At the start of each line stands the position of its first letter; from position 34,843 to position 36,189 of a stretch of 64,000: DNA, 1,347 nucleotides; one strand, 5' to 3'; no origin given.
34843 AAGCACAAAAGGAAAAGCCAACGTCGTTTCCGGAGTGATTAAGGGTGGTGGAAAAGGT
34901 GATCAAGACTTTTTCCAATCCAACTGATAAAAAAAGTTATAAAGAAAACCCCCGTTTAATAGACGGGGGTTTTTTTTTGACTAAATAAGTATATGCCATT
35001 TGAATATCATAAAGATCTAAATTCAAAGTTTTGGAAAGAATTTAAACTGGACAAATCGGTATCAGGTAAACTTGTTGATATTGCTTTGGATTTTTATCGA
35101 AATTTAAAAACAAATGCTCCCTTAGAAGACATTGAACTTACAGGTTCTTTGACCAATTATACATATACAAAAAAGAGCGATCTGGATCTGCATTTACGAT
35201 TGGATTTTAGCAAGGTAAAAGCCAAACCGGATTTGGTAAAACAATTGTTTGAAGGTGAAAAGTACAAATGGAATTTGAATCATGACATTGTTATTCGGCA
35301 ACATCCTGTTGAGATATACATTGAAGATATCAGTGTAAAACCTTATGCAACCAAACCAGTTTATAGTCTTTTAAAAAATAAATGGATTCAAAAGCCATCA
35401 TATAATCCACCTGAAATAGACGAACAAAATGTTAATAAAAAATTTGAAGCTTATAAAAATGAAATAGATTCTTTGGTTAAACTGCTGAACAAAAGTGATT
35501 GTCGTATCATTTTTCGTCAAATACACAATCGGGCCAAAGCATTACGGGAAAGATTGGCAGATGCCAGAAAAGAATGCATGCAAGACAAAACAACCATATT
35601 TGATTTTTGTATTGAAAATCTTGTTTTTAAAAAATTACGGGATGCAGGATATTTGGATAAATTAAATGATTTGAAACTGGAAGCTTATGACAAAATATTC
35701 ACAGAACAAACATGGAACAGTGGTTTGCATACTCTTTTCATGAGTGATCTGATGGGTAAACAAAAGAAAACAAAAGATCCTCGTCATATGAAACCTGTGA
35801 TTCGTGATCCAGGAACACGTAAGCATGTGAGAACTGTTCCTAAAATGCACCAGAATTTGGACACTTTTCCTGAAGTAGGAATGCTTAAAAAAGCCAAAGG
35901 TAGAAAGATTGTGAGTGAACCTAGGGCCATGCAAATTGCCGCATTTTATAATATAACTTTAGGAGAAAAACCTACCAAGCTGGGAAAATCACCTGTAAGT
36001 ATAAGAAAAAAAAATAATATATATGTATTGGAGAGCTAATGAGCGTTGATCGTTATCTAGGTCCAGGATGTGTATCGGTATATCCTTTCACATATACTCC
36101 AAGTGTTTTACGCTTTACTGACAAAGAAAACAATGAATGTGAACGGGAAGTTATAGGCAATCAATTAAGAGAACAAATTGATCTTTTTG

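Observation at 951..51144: LS[A/G/S] tripeptide enrichment in virion proteins: candidate sequon for a phage-encoded glycosylation system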

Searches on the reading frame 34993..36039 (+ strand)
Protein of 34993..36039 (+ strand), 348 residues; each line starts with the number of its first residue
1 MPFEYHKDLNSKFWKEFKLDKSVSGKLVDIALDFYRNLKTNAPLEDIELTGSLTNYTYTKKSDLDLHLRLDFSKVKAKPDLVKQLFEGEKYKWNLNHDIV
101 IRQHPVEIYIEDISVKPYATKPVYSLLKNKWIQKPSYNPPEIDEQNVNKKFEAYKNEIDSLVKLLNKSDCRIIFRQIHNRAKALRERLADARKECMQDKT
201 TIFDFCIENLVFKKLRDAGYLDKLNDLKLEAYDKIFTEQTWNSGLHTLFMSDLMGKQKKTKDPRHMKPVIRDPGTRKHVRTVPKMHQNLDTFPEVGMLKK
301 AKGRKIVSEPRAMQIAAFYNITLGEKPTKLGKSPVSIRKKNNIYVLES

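Call 15: search_protein_families(library=pfam, proteins=[window:34993-36039:+], max_evalue=0.001)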
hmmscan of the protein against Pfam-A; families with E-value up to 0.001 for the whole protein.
window:34993-36039:+ (348 aa): 1 family
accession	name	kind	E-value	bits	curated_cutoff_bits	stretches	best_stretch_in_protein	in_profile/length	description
PF22600.2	MTPAP-like_central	-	0.00054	20.5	27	0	14-80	9-75/139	Poly(A) RNA polymerase, mitochondrial-like, central palm domain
